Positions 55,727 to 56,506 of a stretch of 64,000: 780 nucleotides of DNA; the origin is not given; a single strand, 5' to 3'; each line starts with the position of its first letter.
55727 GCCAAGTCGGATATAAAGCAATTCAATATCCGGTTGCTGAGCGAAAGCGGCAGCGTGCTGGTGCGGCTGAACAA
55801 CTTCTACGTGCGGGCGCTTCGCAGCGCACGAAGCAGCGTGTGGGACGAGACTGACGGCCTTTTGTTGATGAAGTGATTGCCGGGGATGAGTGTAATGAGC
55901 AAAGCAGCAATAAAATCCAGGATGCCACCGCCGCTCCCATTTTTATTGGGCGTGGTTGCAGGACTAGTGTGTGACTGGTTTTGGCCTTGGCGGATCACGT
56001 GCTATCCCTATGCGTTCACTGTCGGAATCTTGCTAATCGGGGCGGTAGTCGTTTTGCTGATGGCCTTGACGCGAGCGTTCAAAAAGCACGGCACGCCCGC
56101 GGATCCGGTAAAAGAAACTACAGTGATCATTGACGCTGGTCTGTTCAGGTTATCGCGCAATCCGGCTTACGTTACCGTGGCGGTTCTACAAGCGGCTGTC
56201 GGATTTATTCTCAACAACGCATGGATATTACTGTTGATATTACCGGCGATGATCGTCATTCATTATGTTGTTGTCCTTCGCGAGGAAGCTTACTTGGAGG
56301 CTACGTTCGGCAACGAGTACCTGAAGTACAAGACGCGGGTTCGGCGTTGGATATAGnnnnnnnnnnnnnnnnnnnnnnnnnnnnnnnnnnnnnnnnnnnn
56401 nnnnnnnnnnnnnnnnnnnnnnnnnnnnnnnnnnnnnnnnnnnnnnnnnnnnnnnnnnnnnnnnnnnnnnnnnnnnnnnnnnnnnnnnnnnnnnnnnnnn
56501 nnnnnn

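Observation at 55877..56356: ICMT/PEMT-type membrane methyltransferase abutting the PKS3 stop codon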

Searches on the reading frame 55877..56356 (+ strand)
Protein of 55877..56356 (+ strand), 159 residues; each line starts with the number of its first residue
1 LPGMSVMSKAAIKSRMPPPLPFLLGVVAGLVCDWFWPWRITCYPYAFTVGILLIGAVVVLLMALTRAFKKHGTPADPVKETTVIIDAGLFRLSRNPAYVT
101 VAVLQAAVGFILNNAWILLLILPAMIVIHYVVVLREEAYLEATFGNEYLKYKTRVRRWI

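Call 4: search_protein_families(library=pfam, proteins=[window:55877-56356:+], max_evalue=0.01)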
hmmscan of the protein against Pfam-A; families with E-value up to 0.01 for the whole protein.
window:55877-56356:+ (159 aa): 3 families
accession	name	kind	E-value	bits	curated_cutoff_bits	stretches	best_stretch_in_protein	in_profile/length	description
PF04191.18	PEMT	-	2.2e-12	47.8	25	1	47-146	3-104/105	Phospholipid methyltransferase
PF04140.19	ICMT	-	0.00028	21.7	24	1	56-140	8-93/95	Isoprenylcysteine carboxyl methyltransferase (ICMT) family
PF06966.17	DUF1295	-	0.008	16.1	20.4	1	70-136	142-209/235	Protein of unknown function (DUF1295)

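Call 6: search_protein_families(library=ncbifam, proteins=[window:55877-56356:+], max_evalue=0.001)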
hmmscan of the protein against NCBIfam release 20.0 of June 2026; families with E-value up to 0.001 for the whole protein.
window:55877-56356:+ (159 aa): 2 families
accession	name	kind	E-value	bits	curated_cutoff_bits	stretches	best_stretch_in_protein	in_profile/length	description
NF040696.1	isopcys_mtase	equivalog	7.5e-12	45.5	160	1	41-158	69-186/190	protein-S-isoprenylcysteine O-methyltransferase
TIGR04571.1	LmtA_Leptospira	exception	0.00021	21.1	325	1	79-156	81-160/252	lipid A Kdo2 1-phosphate O-methyltransferase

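Call 7: find_homologous_proteins(query=window:55877-56356:+, max_evalue=0.001)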
Query window:55877-56356:+ (159 aa): 89 proteins with E <= 0.001 among 1015 candidates.
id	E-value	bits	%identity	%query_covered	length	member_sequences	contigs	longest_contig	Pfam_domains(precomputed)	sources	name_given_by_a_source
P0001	1.8e-89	316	100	91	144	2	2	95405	PF04191.19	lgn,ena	-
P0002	1.5e-74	267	78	98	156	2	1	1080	PF04191.19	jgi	jgi:protein-S-isoprenylcysteine O-methyltransferase Ste14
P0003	5.5e-73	262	75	98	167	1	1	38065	PF04191.19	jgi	jgi:protein-S-isoprenylcysteine O-methyltransferase Ste14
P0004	1.6e-65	238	67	96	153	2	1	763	PF04191.19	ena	-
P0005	1.7e-64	234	66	97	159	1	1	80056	PF04191.19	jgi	-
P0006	1.9e-62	228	67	96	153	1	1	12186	PF04191.19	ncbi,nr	ncbi:MAG: isoprenylcysteine carboxylmethyltransferase family protein [bacterium]|nr:isoprenylcystein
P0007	1.1e-61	225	65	97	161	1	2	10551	PF04191.19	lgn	-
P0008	1.1e-56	209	60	96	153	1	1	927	PF04140.20,PF04191.19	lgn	-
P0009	2.5e-56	208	60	98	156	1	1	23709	PF04140.20,PF04191.19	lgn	-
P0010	3.8e-56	207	65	94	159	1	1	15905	PF04191.19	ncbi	ncbi:MAG: isoprenylcysteine carboxylmethyltransferase family protein [Steroidobacteraceae bacterium]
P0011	5.2e-56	207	62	92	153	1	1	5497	PF04140.20,PF04191.19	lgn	-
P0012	8.4e-56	206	63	96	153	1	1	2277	PF04191.19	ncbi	-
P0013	1.1e-55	206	63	92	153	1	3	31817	PF04140.20,PF04191.19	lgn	-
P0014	1.0e-54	203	62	91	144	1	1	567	PF04140.20,PF04191.19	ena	-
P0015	1.2e-53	199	63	91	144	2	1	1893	PF04140.20,PF04191.19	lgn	-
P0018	8.7e-53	196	57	94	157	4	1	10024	PF04140.20,PF04191.19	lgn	-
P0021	1.6e-50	189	56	98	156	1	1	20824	PF04191.19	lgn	-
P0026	8.7e-35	138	62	62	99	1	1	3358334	PF04191.19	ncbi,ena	-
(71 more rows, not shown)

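Call 8: find_encoding_contigs(protein=P0001, flank=10000, max_places=3)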
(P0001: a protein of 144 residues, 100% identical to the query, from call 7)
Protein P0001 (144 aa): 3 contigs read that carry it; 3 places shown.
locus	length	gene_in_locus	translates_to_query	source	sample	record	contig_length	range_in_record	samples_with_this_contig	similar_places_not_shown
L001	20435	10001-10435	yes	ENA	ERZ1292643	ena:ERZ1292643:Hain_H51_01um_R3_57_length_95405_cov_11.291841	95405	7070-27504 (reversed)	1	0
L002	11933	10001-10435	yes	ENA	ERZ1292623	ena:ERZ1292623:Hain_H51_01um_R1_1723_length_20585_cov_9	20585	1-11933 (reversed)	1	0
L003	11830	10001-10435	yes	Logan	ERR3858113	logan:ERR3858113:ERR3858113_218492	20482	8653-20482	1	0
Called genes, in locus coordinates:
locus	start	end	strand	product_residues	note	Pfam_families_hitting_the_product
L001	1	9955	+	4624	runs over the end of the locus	PF21089:PKS_DH_N, PF14765:PS-DH, PF00106:adh_short, PF08659:KR, PF00550:PP-binding, PF00109:ketoacyl-synt, PF02801:Ketoacyl-synt_C, PF16197:KAsynt_C_assoc, +29 more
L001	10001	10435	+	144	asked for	PF04191:PEMT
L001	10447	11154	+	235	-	PF00753:Lactamase_B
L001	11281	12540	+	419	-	PF01154:HMG_CoA_synt_N, PF08540:HMG_CoA_synt_C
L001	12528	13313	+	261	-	PF00378:ECH_1, PF16113:ECH_2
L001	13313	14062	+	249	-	PF00378:ECH_1, PF16113:ECH_2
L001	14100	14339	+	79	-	-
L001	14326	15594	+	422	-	PF00109:ketoacyl-synt, PF02801:Ketoacyl-synt_C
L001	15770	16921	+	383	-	PF00698:Acyl_transf_1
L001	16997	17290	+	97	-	-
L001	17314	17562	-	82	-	-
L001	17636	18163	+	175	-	-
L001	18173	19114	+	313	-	PF00698:Acyl_transf_1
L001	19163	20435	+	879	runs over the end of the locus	PF06325:PrmA (faint), PF22528:PRMT_C (faint), PF02475:TRM5-TYW2_MTfase (weak)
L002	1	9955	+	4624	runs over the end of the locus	PF21089:PKS_DH_N, PF14765:PS-DH, PF00106:adh_short, PF08659:KR, PF00550:PP-binding, PF00109:ketoacyl-synt, PF02801:Ketoacyl-synt_C, PF16197:KAsynt_C_assoc, +29 more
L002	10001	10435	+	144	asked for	PF04191:PEMT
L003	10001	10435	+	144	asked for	PF04191:PEMT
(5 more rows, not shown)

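Call 9: find_encoding_contigs(protein=P0005, flank=10000, max_places=3)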
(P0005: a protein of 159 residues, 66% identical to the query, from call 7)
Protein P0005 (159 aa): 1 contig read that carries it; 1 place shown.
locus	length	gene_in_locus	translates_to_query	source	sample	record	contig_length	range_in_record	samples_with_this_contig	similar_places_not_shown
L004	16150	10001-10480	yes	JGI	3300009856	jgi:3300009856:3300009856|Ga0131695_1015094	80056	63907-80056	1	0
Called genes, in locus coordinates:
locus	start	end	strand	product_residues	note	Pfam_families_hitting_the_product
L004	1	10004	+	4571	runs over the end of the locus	PF21089:PKS_DH_N, PF14765:PS-DH, PF00106:adh_short, PF08659:KR, PF00550:PP-binding, PF00109:ketoacyl-synt, PF02801:Ketoacyl-synt_C, PF16197:KAsynt_C_assoc, +27 more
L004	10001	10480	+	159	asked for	PF04191:PEMT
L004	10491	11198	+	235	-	PF00753:Lactamase_B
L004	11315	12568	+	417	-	PF01154:HMG_CoA_synt_N, PF08540:HMG_CoA_synt_C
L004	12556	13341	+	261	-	PF00378:ECH_1, PF16113:ECH_2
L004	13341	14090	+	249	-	PF00378:ECH_1, PF16113:ECH_2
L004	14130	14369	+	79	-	-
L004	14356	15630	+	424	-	PF00109:ketoacyl-synt, PF02801:Ketoacyl-synt_C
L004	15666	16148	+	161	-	?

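Call 10: find_encoding_contigs(protein=P0003, flank=10000, max_places=3)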
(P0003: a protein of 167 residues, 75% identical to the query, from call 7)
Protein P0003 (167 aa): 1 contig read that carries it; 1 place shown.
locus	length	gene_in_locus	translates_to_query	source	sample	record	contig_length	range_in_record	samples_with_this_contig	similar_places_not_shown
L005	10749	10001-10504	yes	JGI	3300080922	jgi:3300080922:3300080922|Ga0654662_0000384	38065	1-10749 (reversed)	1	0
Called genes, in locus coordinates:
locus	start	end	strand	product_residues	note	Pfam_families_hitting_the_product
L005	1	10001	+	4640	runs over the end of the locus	PF21089:PKS_DH_N, PF14765:PS-DH, PF00106:adh_short, PF08659:KR, PF00550:PP-binding, PF00109:ketoacyl-synt, PF02801:Ketoacyl-synt_C, PF16197:KAsynt_C_assoc, +30 more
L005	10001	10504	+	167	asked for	PF04191:PEMT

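Call 11: find_encoding_contigs(protein=P0013, flank=10000, max_places=2)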
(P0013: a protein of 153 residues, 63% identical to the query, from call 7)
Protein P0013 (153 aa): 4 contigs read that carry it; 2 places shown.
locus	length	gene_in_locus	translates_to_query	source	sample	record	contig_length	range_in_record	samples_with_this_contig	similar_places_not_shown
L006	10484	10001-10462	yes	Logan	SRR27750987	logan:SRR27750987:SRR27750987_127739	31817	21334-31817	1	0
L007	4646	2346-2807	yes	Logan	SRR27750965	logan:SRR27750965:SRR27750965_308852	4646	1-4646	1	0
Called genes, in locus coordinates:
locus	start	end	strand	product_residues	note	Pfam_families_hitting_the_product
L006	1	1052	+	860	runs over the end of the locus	PF03176:MMPL, PF02355:SecD_SecF_C (faint), PF02460:Patched, PF12349:Sterol-sensing (weak), PF03176:MMPL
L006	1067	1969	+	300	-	PF07044:DUF1329 (weak), PF17131:TP_0789-like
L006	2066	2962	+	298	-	PF07044:DUF1329 (weak), PF17131:TP_0789-like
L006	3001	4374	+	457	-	PF06980:DUF1302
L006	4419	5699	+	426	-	PF00732:GMC_oxred_N, PF01266:DAO (faint)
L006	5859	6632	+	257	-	-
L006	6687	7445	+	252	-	-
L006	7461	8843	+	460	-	PF00501:AMP-binding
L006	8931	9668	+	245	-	PF00106:adh_short, PF08659:KR, PF23441:SDR (weak), PF01370:Epimerase (weak), PF13561:adh_short_C2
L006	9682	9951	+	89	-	PF00550:PP-binding (weak)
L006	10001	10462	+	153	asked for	PF04191:PEMT, PF04140:ICMT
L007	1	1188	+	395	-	?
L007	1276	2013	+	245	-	PF00106:adh_short, PF08659:KR, PF23441:SDR (weak), PF01370:Epimerase (weak), PF13561:adh_short_C2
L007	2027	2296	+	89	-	PF00550:PP-binding (weak)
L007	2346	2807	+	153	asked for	PF04191:PEMT, PF04140:ICMT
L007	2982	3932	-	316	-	PF05598:DUF772, PF01609:DDE_Tnp_1, PF13612:DDE_Tnp_1_3, PF13359:DDE_Tnp_4 (weak)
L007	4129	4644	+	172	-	?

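Call 12: find_encoding_contigs(protein=P0009, flank=10000, max_places=2)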
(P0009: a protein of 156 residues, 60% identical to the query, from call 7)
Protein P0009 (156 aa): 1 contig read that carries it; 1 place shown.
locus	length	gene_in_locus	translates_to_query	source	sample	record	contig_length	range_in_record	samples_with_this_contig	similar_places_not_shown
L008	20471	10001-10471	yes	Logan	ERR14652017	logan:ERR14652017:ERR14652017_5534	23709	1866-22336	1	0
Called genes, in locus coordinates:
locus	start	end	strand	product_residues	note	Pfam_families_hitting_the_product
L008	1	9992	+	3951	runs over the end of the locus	?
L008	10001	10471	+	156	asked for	PF04191:PEMT, PF04140:ICMT (weak)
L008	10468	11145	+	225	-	PF00753:Lactamase_B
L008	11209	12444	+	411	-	PF01154:HMG_CoA_synt_N, PF08540:HMG_CoA_synt_C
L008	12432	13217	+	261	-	PF00378:ECH_1, PF16113:ECH_2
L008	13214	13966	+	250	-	PF00378:ECH_1, PF16113:ECH_2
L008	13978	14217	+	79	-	PF00550:PP-binding (weak)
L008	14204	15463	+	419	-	PF00109:ketoacyl-synt, PF02801:Ketoacyl-synt_C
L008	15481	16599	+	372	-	PF00698:Acyl_transf_1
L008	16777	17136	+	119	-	-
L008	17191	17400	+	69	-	-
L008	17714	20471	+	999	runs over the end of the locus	PF00932:LTD, PF03372:Exo_endo_phos, PF19580:Exo_endo_phos_3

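Call 13: find_encoding_contigs(protein=P0010, flank=10000, max_places=2)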
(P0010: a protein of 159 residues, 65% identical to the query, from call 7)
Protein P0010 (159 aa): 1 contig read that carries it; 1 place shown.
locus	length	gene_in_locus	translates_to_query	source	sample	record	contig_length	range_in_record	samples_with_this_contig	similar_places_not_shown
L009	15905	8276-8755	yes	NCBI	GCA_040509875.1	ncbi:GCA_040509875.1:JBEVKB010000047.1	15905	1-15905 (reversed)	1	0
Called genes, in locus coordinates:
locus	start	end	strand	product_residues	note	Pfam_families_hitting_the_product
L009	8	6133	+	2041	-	PF00109:ketoacyl-synt, PF02801:Ketoacyl-synt_C, PF16197:KAsynt_C_assoc, PF22336:RhiE-like_linker, PF22621:CurL-like_PKS_C, PF21394:Beta-ketacyl_N, PF00106:adh_short, PF08659:KR, +10 more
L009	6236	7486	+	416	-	-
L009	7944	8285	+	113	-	PF14765:PS-DH (weak)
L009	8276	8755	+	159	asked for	PF04191:PEMT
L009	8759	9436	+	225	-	PF00753:Lactamase_B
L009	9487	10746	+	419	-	PF01154:HMG_CoA_synt_N, PF08540:HMG_CoA_synt_C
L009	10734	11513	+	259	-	PF00378:ECH_1, PF16113:ECH_2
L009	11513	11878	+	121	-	PF00378:ECH_1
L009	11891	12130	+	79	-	-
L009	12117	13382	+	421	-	PF00109:ketoacyl-synt, PF02801:Ketoacyl-synt_C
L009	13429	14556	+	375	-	PF00698:Acyl_transf_1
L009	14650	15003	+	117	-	-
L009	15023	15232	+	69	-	-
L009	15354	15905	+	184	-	PF00149:Metallophos, PF12850:Metallophos_2 (weak)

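Call 14: find_encoding_contigs(protein=P0026, flank=10000, max_places=2)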
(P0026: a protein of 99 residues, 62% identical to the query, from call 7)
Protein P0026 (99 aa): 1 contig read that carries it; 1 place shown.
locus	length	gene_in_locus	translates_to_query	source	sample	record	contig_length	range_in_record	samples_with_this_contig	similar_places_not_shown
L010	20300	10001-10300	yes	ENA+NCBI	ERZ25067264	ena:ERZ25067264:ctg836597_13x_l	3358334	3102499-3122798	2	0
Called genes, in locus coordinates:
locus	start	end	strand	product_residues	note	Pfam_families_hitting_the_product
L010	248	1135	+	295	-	PF01261:AP_endonuc_2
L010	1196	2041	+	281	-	PF00456:Transketolase_N, PF02775:TPP_enzyme_C (weak)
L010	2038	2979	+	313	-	PF02779:Transket_pyr, PF22613:Transketolase_C_1 (faint), PF02780:Transketolase_C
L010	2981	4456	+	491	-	PF00370:FGGY_N, PF02782:FGGY_C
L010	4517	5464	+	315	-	PF01047:MarR (faint), PF04545:Sigma70_r4 (weak), PF12802:MarR_2 (weak), PF13384:HTH_23 (faint), PF09339:HTH_IclR (faint), PF13412:HTH_24 (weak), PF13551:HTH_29 (faint), PF04198:Sugar-bind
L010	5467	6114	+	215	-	PF10054:DUF2291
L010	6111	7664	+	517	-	PF00005:ABC_tran, PF13304:AAA_21 (faint), PF00005:ABC_tran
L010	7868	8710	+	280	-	PF02653:BPD_transp_2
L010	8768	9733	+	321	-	PF00532:Peripla_BP_1, PF13407:Peripla_BP_4, PF13377:Peripla_BP_3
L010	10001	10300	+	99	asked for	PF04191:PEMT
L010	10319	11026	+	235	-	PF00581:Rhodanese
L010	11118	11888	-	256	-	PF01695:IstB_IS21, PF00308:Bac_DnaA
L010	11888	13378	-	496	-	PF22483:Mu-transpos_C_2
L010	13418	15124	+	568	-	-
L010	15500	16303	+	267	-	PF02633:Creatininase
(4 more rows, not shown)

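Call 19: search_solved_structures(query=A1, max_evalue=1, show_alignments=3)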
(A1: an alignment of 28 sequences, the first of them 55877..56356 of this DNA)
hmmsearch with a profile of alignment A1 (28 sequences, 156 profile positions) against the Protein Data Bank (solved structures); distinct sequences matched with E-value up to 1: 5.
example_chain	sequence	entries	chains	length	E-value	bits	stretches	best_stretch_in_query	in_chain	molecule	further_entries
8xku_G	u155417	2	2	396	7.7e-13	51.9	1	9-153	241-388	AtTam46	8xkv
4a2n_B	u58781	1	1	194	2.9e-12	50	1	45-152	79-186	ISOPRENYLCYSTEINE CARBOXYL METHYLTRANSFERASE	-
5v7p_A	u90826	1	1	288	7.5e-08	35.7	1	51-152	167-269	Protein-S-isoprenylcysteine O-methyltransferase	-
5vg9_A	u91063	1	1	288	8e-08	35.6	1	48-152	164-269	Protein-S-isoprenylcysteine O-methyltransferase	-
7unj_A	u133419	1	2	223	0.66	13.1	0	19-105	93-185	SP1-ZnPPaM designed chlorophyll dimer protein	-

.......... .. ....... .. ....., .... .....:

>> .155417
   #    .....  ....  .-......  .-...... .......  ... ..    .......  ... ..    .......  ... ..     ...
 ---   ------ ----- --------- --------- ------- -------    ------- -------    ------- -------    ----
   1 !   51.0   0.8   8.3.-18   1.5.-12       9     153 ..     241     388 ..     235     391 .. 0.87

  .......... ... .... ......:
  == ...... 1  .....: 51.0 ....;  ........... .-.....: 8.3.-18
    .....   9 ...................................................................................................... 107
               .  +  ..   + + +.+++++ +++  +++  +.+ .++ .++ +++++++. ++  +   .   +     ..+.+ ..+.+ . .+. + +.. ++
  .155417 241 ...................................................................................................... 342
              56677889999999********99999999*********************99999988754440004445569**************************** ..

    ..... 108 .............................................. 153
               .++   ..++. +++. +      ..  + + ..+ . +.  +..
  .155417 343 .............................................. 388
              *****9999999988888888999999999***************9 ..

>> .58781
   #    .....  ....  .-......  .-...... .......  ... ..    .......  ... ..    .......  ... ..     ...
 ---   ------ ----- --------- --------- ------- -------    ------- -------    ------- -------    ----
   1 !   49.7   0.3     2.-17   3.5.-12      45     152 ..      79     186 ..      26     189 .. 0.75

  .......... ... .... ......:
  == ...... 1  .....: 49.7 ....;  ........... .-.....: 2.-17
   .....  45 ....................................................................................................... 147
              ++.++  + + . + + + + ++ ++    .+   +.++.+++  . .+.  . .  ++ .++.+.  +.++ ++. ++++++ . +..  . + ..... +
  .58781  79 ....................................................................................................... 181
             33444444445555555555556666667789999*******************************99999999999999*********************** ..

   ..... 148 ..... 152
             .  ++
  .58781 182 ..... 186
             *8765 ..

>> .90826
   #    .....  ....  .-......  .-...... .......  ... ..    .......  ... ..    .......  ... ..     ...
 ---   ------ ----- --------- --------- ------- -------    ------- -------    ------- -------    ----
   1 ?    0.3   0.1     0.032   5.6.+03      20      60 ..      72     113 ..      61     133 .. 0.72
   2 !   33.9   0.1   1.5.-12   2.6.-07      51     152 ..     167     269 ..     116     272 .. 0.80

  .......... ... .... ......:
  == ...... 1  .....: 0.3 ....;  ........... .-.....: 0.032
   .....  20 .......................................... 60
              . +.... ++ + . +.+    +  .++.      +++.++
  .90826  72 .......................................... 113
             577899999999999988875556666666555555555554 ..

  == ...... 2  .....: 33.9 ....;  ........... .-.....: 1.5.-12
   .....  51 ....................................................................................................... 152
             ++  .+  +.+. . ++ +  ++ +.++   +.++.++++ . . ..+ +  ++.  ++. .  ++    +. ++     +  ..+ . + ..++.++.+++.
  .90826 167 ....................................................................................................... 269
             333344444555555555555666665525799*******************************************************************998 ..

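Call 27: predict_structure(alignment_id=A1)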
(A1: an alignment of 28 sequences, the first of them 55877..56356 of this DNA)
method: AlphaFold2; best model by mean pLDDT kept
length: 159 residues; sequences in the alignment: 28
mean_pLDDT: 86.7   pTM: 0.80
mean pLDDT of the five models: 86.7, 86.7, 86.5, 83.2, 82.0
residues with pLDDT >= 90: 80; 70-90: 55; 50-70: 24; < 50: 0
segments of 3 or more residues with pLDDT < 50: none
pLDDT, mean of each block of 10 residues (from residue 1): 58 65 96 98 98 97 90 75 79 87 97 98 94 88 89 77
secondary structure, 60 per line:
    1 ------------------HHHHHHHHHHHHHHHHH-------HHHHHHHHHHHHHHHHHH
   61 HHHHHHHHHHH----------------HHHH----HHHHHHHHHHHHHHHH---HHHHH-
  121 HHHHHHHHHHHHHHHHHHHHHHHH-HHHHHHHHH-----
elements in order: H19-35 H43-71 H88-91 H96-111 H115-119 H121-144 H146-154
